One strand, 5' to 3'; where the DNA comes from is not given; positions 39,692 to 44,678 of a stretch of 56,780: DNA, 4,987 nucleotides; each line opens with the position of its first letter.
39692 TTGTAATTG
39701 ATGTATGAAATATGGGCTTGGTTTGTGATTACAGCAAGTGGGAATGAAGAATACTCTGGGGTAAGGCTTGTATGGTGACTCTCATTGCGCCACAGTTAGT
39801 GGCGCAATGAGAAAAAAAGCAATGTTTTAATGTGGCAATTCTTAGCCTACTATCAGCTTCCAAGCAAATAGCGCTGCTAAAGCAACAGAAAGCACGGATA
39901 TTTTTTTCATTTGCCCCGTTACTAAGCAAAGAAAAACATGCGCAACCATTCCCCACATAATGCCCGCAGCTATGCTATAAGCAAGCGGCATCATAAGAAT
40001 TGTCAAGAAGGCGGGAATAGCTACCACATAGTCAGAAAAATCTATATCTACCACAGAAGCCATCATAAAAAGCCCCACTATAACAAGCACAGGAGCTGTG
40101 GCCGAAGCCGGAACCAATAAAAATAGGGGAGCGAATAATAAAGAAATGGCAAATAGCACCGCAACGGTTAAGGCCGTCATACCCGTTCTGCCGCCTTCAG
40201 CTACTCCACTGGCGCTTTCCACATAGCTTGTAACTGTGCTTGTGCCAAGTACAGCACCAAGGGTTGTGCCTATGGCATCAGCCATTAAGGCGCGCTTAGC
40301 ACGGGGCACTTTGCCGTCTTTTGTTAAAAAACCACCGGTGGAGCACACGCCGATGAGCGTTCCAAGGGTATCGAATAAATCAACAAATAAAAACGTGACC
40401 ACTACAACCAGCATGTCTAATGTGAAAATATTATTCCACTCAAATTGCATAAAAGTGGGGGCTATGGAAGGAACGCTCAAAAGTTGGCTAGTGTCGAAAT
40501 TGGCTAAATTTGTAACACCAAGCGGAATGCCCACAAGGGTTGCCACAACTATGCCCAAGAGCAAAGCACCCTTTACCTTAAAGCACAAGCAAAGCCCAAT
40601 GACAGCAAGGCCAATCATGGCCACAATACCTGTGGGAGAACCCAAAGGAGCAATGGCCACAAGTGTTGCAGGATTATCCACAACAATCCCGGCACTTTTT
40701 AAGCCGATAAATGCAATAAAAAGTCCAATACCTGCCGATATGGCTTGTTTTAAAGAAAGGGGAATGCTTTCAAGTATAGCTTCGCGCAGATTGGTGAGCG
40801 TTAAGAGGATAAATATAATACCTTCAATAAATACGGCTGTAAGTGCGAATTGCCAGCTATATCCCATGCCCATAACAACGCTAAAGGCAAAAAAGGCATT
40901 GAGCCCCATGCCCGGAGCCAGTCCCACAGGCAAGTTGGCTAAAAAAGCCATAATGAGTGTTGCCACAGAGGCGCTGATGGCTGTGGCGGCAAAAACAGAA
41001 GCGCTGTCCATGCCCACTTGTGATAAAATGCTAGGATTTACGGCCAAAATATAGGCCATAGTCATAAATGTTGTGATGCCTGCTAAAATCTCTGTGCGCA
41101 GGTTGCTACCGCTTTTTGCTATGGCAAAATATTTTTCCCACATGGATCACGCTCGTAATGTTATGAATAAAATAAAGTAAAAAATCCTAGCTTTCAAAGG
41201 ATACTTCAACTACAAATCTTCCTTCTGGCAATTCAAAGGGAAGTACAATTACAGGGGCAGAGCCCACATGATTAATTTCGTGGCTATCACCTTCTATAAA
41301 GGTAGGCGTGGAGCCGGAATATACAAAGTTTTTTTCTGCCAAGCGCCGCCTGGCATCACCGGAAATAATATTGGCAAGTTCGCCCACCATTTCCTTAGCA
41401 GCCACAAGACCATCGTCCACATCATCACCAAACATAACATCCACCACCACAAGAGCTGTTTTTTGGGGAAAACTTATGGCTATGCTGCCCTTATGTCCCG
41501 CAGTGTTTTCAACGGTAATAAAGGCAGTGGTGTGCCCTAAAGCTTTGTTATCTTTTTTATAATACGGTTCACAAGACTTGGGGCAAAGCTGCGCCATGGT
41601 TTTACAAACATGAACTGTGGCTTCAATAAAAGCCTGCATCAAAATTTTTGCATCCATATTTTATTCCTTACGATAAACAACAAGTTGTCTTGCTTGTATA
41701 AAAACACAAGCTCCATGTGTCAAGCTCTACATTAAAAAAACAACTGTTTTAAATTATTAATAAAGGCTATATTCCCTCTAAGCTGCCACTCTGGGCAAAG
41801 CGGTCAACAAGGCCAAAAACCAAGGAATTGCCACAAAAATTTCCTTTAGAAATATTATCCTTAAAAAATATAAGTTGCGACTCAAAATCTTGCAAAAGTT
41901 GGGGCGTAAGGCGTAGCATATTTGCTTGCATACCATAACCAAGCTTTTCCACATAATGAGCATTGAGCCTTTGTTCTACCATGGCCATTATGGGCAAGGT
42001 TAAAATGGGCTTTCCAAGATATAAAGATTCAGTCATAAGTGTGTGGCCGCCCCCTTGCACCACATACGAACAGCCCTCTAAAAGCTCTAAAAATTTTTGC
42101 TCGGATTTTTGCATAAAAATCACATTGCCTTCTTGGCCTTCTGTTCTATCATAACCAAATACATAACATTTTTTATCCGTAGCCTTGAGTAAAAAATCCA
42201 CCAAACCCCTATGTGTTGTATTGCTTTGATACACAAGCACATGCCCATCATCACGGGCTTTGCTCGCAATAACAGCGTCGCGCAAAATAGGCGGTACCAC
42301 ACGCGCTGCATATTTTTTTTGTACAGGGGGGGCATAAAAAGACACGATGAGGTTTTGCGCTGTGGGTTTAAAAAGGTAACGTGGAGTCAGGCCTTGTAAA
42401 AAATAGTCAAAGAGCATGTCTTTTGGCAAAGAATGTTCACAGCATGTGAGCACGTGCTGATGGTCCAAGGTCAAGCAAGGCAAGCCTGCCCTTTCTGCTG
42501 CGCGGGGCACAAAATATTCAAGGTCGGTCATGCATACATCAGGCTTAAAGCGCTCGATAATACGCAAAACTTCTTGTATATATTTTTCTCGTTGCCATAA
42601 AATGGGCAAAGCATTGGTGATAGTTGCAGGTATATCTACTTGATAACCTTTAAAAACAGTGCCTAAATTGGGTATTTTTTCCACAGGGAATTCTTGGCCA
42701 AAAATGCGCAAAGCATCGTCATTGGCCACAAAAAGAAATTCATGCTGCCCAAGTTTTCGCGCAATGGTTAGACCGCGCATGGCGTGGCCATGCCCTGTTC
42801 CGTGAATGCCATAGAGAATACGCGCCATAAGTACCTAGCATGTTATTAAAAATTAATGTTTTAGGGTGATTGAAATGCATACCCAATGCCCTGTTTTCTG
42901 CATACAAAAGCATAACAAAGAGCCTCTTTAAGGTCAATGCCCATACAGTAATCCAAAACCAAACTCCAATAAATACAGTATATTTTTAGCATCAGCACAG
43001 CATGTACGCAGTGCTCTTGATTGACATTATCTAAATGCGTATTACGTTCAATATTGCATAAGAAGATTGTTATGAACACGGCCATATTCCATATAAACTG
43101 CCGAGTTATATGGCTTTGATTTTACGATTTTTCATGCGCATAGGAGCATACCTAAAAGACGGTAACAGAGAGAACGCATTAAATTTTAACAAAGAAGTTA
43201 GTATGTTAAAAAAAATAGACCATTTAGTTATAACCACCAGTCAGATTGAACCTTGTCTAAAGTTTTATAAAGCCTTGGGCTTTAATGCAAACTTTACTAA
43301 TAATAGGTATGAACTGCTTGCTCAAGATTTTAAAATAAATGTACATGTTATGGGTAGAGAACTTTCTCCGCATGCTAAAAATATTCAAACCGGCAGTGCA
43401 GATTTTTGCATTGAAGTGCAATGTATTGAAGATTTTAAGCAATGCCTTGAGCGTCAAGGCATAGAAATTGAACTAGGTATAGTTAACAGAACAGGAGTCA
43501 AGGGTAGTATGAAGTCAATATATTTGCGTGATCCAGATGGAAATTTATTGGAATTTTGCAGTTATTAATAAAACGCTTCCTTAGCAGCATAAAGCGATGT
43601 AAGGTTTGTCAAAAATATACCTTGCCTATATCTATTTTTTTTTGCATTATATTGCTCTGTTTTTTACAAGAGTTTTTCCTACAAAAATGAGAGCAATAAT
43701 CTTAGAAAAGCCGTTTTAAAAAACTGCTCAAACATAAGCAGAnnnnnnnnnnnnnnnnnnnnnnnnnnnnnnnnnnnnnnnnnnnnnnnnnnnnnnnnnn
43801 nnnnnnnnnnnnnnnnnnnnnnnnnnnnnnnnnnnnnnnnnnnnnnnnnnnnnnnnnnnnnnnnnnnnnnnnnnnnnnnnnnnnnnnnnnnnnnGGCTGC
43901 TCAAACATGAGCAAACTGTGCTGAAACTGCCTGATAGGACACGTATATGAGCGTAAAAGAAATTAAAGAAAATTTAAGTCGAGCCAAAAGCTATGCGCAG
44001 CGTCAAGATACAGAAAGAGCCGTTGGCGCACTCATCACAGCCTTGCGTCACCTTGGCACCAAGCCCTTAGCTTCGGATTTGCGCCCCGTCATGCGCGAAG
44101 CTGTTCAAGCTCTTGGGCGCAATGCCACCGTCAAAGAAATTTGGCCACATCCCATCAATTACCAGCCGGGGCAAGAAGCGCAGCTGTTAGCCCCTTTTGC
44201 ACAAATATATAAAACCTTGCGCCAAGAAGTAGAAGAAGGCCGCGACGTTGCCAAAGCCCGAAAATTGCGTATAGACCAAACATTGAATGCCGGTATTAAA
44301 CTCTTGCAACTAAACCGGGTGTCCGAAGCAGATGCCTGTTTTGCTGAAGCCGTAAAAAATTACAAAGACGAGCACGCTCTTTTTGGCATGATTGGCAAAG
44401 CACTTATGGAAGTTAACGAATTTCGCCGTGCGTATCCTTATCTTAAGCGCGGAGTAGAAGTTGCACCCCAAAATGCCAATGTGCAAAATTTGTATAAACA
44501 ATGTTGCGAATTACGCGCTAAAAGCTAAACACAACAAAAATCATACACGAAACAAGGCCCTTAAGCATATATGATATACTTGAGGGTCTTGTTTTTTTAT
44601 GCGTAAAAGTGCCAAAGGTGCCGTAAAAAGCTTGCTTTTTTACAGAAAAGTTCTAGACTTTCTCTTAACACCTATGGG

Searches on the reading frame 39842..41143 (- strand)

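Call 56: search_protein_families(library=pfam, proteins=[window:39842-41143:-], max_evalue=0.00001)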
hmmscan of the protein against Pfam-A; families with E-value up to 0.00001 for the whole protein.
window:39842-41143:- (433 aa): 1 family
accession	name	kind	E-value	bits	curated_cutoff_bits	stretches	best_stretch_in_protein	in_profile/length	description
PF00860.26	Xan_ur_permease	-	2.2e-44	152.2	27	1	17-396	2-388/389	Permease family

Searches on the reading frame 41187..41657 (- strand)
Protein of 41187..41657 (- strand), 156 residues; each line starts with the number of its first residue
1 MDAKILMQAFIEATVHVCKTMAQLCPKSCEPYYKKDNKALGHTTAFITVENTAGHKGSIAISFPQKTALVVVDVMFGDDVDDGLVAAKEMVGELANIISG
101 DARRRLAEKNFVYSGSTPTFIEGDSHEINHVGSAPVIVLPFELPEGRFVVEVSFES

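Call 60: search_protein_families(library=pfam, proteins=[window:41187-41657:-], max_evalue=0.00001)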
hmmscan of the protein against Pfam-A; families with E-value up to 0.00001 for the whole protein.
window:41187-41657:- (156 aa): 1 family
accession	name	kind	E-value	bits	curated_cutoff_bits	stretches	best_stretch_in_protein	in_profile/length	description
PF13690.11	CheX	-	2.5e-15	56.8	27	1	46-142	4-94/94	Chemotaxis phosphatase CheX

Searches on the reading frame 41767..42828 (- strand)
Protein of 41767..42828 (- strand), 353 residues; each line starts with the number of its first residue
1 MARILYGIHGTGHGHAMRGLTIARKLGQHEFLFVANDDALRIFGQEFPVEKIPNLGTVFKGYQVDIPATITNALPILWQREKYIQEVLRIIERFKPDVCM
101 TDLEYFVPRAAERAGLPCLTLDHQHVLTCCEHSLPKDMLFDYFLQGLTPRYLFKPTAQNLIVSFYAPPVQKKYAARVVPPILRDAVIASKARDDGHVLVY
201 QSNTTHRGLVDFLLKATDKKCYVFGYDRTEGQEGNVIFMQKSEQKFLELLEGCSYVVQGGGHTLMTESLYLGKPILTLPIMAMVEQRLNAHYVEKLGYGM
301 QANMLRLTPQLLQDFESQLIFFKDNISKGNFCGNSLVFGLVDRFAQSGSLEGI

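Call 60: search_protein_families(library=pfam, proteins=[window:41767-42828:-], max_evalue=0.00001)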
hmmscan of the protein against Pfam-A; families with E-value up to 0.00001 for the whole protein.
window:41767-42828:- (353 aa): 1 family
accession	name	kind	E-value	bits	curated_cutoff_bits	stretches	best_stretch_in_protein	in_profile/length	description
PF13528.12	Glyco_trans_1_3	-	1e-69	235.6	25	1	2-318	1-320/322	Glycosyl transferase family 1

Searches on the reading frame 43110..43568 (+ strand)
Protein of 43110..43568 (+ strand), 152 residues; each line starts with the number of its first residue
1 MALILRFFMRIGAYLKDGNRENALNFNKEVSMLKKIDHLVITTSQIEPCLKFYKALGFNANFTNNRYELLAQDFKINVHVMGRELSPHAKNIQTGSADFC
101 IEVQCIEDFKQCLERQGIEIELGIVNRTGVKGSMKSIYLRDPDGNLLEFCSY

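Call 60: search_protein_families(library=pfam, proteins=[window:43110-43568:+], max_evalue=0.00001)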
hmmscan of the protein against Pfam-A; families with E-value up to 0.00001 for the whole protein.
window:43110-43568:+ (152 aa): 1 family
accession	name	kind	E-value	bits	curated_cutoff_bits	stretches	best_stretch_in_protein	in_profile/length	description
PF00903.31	Glyoxalase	-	2.1e-08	35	20.6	1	35-149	1-121/121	Glyoxalase/Bleomycin resistance protein/Dioxygenase superfamily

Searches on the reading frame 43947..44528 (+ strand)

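Call 60: search_protein_families(library=pfam, proteins=[window:43947-44528:+], max_evalue=0.00001)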
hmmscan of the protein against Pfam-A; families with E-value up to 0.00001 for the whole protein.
window:43947-44528:+ (193 aa): 2 families
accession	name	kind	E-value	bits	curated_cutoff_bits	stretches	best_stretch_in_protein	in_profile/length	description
PF13432.12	TPR_16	-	4.7e-06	27.4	32.7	0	148-181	2-35/65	Tetratricopeptide repeat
PF07719.23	TPR_2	-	7.8e-06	26.1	27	0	114-140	6-32/34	Tetratricopeptide repeat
